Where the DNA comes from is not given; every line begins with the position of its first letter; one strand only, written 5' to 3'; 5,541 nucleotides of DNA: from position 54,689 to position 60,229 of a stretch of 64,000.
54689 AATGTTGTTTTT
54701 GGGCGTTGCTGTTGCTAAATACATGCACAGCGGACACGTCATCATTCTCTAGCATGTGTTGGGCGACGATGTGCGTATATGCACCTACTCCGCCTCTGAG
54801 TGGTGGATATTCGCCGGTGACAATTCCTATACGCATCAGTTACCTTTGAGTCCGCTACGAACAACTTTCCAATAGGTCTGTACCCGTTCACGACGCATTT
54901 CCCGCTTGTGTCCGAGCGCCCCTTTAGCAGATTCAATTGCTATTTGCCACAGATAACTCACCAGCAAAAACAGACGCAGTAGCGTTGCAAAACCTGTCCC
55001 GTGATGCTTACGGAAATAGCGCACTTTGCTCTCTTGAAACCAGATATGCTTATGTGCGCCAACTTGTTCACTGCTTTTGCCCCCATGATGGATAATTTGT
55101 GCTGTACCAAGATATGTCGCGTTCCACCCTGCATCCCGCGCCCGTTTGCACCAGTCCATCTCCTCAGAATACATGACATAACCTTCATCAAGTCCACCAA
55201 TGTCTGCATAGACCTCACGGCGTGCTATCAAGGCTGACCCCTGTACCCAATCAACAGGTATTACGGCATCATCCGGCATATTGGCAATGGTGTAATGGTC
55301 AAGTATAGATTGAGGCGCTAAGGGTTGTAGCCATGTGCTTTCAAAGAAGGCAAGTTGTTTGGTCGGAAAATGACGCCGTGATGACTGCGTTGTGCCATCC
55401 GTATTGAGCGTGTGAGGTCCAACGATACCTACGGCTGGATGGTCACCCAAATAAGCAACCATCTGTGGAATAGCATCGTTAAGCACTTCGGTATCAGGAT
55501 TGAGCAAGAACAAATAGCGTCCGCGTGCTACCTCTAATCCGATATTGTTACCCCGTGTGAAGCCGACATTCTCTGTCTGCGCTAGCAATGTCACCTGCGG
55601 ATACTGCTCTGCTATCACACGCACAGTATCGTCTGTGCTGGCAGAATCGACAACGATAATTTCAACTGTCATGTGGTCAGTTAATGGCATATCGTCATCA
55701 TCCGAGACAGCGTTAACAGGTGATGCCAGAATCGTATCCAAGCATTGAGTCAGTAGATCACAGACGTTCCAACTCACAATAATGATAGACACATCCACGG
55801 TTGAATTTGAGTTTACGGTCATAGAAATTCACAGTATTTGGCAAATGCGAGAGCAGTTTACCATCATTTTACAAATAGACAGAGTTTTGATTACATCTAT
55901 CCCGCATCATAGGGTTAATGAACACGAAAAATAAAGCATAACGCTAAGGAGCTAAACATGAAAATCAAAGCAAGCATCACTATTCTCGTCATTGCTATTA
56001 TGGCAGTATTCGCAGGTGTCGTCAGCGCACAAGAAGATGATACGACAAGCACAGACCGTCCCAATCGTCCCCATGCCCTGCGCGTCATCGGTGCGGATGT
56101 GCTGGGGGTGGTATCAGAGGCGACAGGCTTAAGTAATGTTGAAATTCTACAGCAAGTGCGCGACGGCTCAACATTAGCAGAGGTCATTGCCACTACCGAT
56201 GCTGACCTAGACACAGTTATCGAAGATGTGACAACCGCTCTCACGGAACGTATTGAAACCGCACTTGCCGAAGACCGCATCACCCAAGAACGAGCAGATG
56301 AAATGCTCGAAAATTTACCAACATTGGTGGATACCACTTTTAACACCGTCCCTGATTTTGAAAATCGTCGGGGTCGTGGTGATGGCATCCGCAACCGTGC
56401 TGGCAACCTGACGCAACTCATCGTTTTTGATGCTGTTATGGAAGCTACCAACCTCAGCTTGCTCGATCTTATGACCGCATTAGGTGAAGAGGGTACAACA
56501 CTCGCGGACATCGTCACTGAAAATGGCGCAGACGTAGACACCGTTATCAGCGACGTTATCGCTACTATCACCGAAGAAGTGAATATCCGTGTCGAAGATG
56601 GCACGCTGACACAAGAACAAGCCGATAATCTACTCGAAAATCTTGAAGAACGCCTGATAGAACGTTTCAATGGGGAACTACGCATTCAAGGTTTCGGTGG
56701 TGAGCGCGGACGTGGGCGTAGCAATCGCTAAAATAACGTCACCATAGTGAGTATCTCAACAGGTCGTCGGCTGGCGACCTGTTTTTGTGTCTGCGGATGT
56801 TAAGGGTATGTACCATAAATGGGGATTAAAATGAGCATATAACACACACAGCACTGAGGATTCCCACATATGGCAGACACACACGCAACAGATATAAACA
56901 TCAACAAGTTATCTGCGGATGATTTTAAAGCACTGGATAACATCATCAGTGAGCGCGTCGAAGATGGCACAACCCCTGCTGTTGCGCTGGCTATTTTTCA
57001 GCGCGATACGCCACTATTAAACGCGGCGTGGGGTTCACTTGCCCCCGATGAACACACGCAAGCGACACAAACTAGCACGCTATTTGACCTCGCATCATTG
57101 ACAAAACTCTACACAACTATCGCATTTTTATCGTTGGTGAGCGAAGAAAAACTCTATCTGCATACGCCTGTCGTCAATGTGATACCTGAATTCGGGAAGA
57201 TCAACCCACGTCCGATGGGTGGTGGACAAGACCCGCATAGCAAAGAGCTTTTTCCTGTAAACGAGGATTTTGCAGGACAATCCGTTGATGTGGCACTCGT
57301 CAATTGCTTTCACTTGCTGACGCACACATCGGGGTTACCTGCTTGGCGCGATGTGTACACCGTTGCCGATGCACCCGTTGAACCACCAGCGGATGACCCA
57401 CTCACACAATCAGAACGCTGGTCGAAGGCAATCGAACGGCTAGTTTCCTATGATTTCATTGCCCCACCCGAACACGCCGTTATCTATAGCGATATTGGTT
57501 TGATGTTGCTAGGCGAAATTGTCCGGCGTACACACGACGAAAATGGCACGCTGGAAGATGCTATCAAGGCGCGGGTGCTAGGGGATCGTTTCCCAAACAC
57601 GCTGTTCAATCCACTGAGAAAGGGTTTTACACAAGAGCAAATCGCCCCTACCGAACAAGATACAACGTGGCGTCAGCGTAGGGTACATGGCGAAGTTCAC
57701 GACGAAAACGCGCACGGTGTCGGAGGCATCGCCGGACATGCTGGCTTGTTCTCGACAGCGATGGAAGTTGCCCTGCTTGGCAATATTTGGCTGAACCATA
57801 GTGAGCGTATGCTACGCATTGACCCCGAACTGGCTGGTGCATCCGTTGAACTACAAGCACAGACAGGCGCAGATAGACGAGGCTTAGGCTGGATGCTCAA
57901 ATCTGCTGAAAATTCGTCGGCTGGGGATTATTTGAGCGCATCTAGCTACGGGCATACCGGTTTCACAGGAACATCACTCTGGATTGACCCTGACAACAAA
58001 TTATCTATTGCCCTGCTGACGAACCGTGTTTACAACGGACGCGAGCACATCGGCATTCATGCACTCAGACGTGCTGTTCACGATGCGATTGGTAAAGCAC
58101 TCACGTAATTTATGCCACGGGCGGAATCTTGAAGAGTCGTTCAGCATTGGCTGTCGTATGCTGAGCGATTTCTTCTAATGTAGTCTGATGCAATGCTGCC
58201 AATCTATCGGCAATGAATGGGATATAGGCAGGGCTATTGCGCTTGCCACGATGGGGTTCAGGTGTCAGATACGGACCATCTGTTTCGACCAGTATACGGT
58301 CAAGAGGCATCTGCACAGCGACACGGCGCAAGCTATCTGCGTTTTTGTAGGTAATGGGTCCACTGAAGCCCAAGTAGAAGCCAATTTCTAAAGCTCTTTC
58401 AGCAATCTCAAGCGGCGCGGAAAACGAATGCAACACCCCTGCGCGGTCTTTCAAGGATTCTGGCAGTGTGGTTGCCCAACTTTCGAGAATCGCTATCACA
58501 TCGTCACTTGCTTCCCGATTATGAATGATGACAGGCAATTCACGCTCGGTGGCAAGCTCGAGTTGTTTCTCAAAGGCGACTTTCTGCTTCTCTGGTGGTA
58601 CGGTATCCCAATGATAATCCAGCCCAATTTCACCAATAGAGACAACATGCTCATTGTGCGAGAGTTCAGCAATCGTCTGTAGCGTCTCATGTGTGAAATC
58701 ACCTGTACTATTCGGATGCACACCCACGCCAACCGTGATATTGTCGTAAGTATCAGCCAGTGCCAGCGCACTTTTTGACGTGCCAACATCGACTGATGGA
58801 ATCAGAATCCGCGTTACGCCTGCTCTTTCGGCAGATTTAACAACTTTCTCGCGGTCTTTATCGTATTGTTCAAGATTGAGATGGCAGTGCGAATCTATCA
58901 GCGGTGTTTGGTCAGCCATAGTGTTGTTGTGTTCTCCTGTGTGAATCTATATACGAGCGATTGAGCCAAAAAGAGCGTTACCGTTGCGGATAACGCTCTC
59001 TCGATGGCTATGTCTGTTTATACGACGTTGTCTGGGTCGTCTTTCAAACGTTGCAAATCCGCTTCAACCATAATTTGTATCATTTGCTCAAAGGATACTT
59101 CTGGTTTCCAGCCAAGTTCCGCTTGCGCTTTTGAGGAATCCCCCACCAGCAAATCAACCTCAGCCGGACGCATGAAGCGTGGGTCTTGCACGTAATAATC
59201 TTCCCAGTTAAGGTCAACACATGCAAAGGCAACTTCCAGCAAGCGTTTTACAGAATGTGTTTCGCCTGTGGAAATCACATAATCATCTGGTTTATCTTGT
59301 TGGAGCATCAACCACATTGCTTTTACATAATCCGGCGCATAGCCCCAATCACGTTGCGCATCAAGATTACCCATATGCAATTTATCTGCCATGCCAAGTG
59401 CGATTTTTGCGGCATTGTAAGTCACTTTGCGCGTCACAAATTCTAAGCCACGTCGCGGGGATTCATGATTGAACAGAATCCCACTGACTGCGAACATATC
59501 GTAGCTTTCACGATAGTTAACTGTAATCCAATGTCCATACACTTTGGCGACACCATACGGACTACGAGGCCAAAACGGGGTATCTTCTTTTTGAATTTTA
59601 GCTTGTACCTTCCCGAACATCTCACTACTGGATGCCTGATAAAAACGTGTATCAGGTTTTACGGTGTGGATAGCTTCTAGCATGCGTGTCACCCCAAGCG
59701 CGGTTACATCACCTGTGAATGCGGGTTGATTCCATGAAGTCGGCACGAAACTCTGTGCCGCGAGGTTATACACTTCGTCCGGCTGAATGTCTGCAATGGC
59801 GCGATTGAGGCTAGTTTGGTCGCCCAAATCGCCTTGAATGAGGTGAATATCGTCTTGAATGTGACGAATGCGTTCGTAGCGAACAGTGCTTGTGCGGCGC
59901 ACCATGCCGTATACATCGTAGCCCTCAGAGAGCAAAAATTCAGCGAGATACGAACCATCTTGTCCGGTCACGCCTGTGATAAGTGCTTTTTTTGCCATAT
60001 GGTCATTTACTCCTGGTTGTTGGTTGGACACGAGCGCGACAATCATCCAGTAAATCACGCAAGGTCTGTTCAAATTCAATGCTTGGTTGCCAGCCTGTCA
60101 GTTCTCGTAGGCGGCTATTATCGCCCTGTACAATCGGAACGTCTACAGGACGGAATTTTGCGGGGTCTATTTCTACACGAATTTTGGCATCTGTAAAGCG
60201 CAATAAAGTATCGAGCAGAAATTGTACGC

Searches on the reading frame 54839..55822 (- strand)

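Call 68: search_protein_families(library=pfam, proteins=[window:54839-55822:-], max_evalue=0.00001)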
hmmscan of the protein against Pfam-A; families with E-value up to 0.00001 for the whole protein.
window:54839-55822:- (328 aa): 2 families
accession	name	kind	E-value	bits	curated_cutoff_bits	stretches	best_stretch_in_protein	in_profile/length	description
PF00535.33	Glycos_transf_2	-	3.3e-24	86.1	23.3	1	12-156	1-134/168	Glycosyl transferase family 2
PF13641.12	Glyco_tranf_2_3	-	2.7e-10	41.1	27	1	11-250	3-216/230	Glycosyltransferase like family 2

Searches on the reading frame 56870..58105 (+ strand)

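Call 68: search_protein_families(library=pfam, proteins=[window:56870-58105:+], max_evalue=0.00001)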
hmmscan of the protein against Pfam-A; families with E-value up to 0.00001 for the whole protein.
window:56870-58105:+ (412 aa): 1 family
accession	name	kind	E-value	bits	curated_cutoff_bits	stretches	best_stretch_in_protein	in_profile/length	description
PF00144.29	Beta-lactamase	-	8.8e-46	157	27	1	22-399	1-323/329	Beta-lactamase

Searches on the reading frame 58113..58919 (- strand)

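Call 68: search_protein_families(library=pfam, proteins=[window:58113-58919:-], max_evalue=0.00001)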
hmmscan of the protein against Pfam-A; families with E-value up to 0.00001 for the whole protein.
window:58113-58919:- (269 aa): 1 family
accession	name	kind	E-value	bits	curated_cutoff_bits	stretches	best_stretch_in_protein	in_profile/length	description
PF01026.27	TatD_DNase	-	5.1e-82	275.5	27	1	8-264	1-253/253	TatD related DNase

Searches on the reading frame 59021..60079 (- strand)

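Call 68: search_protein_families(library=pfam, proteins=[window:59021-60079:-], max_evalue=0.00001)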
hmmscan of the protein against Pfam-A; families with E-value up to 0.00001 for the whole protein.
window:59021-60079:- (353 aa): 4 families
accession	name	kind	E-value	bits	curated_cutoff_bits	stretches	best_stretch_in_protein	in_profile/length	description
PF16363.11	GDP_Man_Dehyd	-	5.3e-133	444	27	1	33-337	1-332/332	GDP-mannose 4,6 dehydratase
PF01370.27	Epimerase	-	3.1e-70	236.7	20.9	1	32-269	1-239/240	NAD dependent epimerase/dehydratase family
PF04321.23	RmlD_sub_bind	-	3.5e-09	36.6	27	1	31-200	2-150/287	RmlD substrate binding domain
PF05368.20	NmrA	-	1.6e-06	28.4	27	1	29-97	2-69/298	NmrA-like family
